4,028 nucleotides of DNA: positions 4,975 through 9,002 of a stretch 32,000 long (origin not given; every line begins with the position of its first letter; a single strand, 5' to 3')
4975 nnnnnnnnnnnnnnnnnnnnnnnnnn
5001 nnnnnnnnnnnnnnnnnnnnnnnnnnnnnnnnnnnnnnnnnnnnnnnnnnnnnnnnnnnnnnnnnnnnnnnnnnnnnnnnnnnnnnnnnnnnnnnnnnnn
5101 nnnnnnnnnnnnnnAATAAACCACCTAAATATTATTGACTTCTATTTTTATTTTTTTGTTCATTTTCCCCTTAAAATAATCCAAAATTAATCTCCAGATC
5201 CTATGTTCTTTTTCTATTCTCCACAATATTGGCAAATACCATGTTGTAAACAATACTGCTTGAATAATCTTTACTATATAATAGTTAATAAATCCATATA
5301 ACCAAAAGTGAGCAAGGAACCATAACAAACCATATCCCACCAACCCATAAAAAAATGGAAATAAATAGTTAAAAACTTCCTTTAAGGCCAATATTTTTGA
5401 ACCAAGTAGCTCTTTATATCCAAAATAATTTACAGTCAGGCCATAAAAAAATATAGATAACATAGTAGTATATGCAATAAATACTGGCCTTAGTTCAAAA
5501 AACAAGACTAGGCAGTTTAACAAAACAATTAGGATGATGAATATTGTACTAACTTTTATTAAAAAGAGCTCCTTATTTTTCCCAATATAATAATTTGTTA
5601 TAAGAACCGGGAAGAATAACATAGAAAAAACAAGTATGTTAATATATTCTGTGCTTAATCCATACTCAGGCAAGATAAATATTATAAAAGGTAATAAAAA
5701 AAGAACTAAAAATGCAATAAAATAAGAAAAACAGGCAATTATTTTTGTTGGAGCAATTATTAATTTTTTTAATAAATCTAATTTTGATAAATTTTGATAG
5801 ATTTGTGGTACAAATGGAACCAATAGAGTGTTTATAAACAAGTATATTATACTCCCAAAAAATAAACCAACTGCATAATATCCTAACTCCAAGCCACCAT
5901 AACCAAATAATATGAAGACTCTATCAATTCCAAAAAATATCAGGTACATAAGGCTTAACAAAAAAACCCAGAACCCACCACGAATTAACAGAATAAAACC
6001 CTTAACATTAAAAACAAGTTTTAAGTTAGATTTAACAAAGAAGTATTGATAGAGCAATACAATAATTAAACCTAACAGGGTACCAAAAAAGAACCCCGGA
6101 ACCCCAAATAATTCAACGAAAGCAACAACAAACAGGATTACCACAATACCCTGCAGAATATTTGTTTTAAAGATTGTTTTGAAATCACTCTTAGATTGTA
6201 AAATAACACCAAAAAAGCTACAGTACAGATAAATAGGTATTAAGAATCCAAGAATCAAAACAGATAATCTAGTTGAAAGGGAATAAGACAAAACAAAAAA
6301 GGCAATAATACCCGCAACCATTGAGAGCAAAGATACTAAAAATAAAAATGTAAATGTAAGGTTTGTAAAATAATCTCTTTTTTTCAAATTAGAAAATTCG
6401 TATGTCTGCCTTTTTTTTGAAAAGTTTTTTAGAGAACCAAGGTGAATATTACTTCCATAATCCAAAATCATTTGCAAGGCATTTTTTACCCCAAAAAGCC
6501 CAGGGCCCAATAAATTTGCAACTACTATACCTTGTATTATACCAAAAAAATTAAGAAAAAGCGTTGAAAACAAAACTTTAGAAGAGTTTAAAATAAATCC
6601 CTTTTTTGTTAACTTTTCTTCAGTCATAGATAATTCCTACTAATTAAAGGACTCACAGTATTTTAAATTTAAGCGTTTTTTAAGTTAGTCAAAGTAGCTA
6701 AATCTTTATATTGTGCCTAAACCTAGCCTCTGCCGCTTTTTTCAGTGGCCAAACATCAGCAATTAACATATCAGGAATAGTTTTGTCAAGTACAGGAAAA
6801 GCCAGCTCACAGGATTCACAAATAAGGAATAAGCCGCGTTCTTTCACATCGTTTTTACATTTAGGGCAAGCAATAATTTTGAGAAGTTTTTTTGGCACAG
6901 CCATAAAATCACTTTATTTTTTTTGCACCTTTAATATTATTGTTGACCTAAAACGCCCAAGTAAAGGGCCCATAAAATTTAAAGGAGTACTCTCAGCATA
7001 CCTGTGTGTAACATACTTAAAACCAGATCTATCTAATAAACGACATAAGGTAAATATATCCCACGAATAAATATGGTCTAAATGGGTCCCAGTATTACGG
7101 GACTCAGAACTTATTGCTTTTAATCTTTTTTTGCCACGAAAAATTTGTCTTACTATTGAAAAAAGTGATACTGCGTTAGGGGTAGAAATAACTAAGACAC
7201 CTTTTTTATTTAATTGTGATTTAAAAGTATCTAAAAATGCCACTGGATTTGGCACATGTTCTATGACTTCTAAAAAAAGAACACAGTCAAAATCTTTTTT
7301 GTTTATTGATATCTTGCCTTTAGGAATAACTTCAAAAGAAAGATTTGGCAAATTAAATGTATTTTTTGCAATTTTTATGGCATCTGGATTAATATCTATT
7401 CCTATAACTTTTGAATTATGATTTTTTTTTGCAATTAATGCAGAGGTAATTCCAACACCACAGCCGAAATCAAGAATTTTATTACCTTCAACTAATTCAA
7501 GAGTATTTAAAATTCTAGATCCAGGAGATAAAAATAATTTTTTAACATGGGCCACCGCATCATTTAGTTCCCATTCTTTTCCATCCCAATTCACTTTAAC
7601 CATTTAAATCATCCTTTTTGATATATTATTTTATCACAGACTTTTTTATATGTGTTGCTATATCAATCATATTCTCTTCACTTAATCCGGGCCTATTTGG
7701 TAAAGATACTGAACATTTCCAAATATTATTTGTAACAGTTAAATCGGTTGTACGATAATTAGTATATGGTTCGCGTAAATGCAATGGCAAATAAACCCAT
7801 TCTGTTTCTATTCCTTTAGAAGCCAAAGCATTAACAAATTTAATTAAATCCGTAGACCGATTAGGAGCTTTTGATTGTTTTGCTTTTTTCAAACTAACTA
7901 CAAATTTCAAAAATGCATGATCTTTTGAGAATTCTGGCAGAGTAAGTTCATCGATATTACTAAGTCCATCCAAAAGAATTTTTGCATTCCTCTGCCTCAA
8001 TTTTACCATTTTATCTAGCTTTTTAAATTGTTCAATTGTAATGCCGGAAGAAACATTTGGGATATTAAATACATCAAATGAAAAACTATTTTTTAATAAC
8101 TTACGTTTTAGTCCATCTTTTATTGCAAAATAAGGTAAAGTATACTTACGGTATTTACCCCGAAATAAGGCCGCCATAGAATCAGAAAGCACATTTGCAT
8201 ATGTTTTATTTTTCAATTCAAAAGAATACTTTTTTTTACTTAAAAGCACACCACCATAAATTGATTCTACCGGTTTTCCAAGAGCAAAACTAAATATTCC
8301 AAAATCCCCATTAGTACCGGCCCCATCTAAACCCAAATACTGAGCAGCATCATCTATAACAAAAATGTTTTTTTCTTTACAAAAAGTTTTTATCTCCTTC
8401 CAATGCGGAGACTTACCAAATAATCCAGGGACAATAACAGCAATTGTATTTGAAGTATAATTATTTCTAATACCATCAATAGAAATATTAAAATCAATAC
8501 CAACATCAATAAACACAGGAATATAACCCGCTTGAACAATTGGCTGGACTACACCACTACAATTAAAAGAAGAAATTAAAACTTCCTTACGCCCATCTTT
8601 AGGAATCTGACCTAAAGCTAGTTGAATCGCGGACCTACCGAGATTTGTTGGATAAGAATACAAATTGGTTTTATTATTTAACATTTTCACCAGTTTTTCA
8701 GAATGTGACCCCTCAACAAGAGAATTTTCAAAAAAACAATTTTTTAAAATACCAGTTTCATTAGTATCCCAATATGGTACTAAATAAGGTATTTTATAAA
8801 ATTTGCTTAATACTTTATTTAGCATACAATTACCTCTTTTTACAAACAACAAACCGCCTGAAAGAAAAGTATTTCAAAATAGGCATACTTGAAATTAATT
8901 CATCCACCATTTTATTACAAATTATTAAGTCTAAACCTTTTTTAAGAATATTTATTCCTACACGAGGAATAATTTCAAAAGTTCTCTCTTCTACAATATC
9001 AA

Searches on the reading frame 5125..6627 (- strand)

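Call 7: search_protein_families(library=pfam, proteins=[window:5125-6627:-], max_evalue=0.001)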
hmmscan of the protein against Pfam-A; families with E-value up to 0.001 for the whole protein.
window:5125-6627:- (500 aa): 2 families
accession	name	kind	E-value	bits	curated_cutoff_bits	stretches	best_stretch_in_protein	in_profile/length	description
PF01943.22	Polysacc_synt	-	6.8e-07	29.4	28.2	1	19-274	9-268/274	Polysaccharide biosynthesis protein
PF13440.11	Polysacc_synt_3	-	4.4e-06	26.6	23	1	35-291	1-258/293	Polysaccharide biosynthesis protein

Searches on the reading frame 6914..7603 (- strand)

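Call 7: search_protein_families(library=pfam, proteins=[window:6914-7603:-], max_evalue=0.001)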
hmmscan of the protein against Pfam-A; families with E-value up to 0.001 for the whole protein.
window:6914-7603:- (229 aa): 12 families
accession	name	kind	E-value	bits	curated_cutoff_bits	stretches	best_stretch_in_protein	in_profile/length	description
PF13489.12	Methyltransf_23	-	6.8e-25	88.1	27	1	36-199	19-163/164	Methyltransferase domain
PF13847.12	Methyltransf_31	-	2.5e-20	73.1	27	1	39-156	3-127/145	Methyltransferase domain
PF08242.18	Methyltransf_12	-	7.1e-15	56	30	1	44-137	1-98/98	Methyltransferase domain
PF08241.18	Methyltransf_11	-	2.4e-14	54.2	21.2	1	44-139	1-95/95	Methyltransferase domain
PF13649.12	Methyltransf_25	-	1.1e-13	52.1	27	1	43-135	1-97/97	Methyltransferase domain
PF05175.20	MTS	-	4.5e-12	46.4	23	1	28-156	19-155/170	Methyltransferase small domain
PF02353.26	CMAS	-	3.4e-08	33.6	27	1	30-141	53-166/273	Mycolic acid cyclopropane synthetase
PF06325.19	PrmA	-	6.1e-07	29.7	22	1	39-140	161-259/296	Ribosomal protein L11 methyltransferase (PrmA)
PF02475.24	TRM5-TYW2_MTfase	-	1.3e-06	28.9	28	1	39-137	36-133/164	TRM5/TYW2 methyltransferase domain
PF08003.17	Methyltransf_9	-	8.8e-06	25.3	23.8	1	29-141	105-219/315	Protein of unknown function (DUF1698)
PF01135.25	PCMT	-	2.3e-05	24.7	20.3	1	30-85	64-120/210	Protein-L-isoaspartate(D-aspartate) O-methyltransferase (PCMT)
PF03848.20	TehB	-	0.00078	19.4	20.4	0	29-103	20-90/193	Tellurite resistance protein TehB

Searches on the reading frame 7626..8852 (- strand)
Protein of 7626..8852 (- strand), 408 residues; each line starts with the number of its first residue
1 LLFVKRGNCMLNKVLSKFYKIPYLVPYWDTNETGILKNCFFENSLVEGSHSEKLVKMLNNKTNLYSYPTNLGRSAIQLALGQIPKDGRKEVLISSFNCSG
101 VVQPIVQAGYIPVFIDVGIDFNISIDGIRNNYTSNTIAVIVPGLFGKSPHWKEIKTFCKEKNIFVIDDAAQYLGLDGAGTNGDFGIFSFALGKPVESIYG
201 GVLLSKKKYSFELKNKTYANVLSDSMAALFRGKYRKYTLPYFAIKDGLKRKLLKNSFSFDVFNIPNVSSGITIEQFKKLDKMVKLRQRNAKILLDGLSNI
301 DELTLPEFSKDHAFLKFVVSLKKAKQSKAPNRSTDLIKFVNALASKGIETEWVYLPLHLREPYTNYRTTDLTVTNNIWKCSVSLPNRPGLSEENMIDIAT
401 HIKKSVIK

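Call 7: search_protein_families(library=pfam, proteins=[window:7626-8852:-], max_evalue=0.001)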
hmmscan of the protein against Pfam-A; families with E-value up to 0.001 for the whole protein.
window:7626-8852:- (408 aa): 1 family
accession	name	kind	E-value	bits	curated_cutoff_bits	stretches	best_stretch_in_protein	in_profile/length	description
PF01041.23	DegT_DnrJ_EryC1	-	1.1e-37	130.6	19.8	1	45-402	20-359/360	DegT/DnrJ/EryC1/StrS aminotransferase family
